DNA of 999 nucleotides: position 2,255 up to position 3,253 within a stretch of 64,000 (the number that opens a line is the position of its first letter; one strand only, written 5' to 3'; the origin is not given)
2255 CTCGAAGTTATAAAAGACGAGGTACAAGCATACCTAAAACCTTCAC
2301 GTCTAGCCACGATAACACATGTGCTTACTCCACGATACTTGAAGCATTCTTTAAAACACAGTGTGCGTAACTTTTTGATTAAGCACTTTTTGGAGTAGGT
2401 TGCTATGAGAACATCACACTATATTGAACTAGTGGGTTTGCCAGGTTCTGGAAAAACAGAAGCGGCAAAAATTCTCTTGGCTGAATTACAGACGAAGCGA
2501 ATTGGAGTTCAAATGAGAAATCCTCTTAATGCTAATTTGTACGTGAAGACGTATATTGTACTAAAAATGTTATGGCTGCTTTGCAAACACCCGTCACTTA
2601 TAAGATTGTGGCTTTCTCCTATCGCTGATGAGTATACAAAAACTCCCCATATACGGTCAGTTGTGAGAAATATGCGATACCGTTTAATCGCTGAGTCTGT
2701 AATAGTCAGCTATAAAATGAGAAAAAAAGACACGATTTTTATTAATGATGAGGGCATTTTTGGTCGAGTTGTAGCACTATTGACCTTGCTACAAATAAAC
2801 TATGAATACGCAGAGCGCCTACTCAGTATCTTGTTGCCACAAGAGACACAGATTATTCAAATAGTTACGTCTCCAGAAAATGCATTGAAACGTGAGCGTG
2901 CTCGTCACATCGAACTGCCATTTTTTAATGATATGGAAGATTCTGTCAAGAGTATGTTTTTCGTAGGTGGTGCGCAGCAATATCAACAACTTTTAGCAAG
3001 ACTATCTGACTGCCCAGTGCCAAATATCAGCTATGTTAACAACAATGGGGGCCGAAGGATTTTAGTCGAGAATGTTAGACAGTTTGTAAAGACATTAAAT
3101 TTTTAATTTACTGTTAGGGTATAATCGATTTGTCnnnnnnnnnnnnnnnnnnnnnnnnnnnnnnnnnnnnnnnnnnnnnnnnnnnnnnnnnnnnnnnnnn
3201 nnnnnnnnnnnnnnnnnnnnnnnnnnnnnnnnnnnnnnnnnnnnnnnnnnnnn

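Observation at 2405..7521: Trio of paralogous N-terminal P-loop (Walker A) small proteins inside a glycan-biosynthesis cluster, one fused to a GT4 glycosyltransferase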

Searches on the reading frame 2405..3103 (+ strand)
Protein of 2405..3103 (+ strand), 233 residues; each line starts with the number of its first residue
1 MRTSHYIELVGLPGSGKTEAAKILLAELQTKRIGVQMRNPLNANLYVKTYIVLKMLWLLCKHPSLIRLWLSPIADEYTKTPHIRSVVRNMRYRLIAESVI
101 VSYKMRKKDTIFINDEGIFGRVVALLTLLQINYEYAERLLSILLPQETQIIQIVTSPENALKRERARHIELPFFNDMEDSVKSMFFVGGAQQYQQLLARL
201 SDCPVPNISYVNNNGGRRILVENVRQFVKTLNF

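Call 3: search_protein_families(library=pfam, proteins=[window:2405-3103:+], max_evalue=1)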
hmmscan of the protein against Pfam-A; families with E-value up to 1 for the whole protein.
window:2405-3103:+ (233 aa): 11 families
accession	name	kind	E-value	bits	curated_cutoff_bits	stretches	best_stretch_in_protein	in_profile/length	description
PF13671.12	AAA_33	-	0.0085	16.8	27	1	8-33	3-28/143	AAA domain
PF20720.3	nSTAND3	-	0.014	15.5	27.2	1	3-32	16-45/155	Novel STAND NTPase 3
PF13238.12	AAA_18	-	0.022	15.7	29.4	1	7-28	1-22/128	AAA domain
PF13401.12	AAA_22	-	0.028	15.2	27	1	7-38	8-42/130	AAA domain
PF06414.18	Zeta_toxin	-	0.039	13.8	22.3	1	9-31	21-43/199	Zeta toxin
PF00004.35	AAA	-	0.051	14.5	21.2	1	9-35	3-29/131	ATPase family associated with various cellular activities (AAA)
PF01078.27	Mg_chelatase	-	0.081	12.8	20.3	0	4-26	22-44/207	Magnesium chelatase, subunit ChlI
PF13843.12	DDE_Tnp_1_7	-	0.095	12.4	22.4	1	47-105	40-95/349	Transposase IS4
PF13207.12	AAA_17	-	0.13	13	27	1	10-30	1-21/136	AAA domain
PF08433.16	KTI12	-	0.14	12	22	1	9-37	6-34/271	Chromatin associated protein KTI12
PF07728.20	AAA_5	-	0.17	12.3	22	1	9-38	4-34/139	AAA domain (dynein-related subfamily)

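Call 4: search_protein_families(library=ncbifam, proteins=[window:2405-3103:+], max_evalue=1)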
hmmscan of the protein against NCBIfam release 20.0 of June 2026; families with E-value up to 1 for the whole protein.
window:2405-3103:+ (233 aa): 1 family
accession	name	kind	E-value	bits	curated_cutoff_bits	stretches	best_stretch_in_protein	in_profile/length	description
TIGR00041.1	DTMP_kinase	equivalog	0.0052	16.5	83.25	1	1-37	1-38/196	dTMP kinase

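Call 9: search_solved_structures(query=window:2405-3103:+, max_evalue=10)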
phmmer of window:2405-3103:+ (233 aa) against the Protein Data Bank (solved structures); distinct sequences matched with E-value up to 10: 0.

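Call 17: find_homologous_proteins(query=window:2405-3103:+, max_evalue=0.01)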
Query window:2405-3103:+ (233 aa): 1 proteins with E <= 0.01 among 721 candidates.
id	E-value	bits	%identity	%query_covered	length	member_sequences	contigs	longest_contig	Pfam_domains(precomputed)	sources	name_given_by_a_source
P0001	4.0e-83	297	99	61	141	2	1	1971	-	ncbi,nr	ncbi:hypothetical protein KC722_03430, partial [Candidatus Kaiserbacteria bacterium]|nr:hypothetical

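Call 31: search_solved_structures(query=A3, max_evalue=10)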
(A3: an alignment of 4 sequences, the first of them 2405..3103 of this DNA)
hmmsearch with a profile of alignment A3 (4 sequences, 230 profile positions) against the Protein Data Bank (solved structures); distinct sequences matched with E-value up to 10: 43.
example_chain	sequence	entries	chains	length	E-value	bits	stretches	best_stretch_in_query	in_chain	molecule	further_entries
4tmk_A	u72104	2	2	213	6.1e-05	26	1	3-72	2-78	PROTEIN (THYMIDYLATE KINASE)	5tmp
3cmv_A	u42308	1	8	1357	6.1e-05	26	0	172-227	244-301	Protein recA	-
9o57_A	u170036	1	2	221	0.00091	22.1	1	4-51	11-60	Thymidylate kinase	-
3lv8_A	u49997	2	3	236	0.0076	19.1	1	4-53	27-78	Thymidylate kinase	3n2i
3ozx_A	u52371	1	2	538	0.037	16.9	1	5-35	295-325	RNase L inhibitor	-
6c2u_A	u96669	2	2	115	0.044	16.6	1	7-43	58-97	phosphate-loop protein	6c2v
6tmf_d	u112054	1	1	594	0.047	16.5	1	5-35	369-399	ATPase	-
2yvu_A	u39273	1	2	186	0.081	15.8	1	9-35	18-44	Probable adenylyl-sulfate kinase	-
3j15_B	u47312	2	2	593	0.15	14.9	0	7-28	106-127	ABC transporter ATP-binding protein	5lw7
3bk7_A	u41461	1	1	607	0.16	14.8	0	7-28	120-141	ABC transporter ATP-binding protein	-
5cb6_A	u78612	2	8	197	0.17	14.7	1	7-35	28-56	Probable adenylyl-sulfate kinase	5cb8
4cvn_A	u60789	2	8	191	0.17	14.7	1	6-31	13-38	PUTATIVE ADENYLATE KINASE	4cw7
8puu_A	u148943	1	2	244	0.18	14.6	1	6-28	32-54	Deoxynucleoside kinase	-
7o5b_g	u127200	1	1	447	0.19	14.6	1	4-33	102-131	Signal recognition particle protein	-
7o9f_A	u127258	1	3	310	0.19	14.5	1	4-33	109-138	Signal recognition particle protein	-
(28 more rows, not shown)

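Call 35: find_homologous_proteins(query=A6, max_evalue=1)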
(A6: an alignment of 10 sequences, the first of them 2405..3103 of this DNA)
Query A6 (10 sequences) (233 aa, profile of the alignment): 42 proteins with E <= 1 among 4580 candidates.
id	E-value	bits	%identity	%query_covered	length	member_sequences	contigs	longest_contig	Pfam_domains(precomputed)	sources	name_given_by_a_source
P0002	3.0e-79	284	53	8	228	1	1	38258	-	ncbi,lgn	ncbi:MAG: hypothetical protein WDZ93_00810 [Candidatus Paceibacterota bacterium]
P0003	7.4e-78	280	62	6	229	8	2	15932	-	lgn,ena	-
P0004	2.8e-76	274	57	6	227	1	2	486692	-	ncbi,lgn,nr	ncbi:hypothetical protein H6783_02150 [Candidatus Nomurabacteria bacterium]|nr:hypothetical protein 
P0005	1.3e-73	266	62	6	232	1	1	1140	-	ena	-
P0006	8.4e-72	260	62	6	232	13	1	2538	-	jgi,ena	-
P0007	6.7e-71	257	62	6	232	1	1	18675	-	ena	-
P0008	8.5e-68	247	62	6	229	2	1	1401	-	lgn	-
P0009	4.6e-62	228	50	8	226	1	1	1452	-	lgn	-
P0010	7.2e-61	224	30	18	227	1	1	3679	-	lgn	-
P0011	3.2e-60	222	62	6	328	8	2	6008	-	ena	-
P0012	1.0e-59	220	41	9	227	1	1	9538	-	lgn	-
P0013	2.1e-59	219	62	6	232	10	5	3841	-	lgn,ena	-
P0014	2.6e-59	219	40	6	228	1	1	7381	-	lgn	-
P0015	4.7e-59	218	62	6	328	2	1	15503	-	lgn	-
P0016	4.7e-59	218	62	6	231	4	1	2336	-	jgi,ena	-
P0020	1.8e-57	213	53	7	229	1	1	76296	-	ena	-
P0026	6.8e-54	201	44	8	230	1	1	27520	-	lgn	-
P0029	9.2e-52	194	57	6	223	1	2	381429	-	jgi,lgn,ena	-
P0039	1.4e-29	122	37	96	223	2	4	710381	-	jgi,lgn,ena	-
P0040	4.8e-9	54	67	6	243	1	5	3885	PF13238.13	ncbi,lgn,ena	-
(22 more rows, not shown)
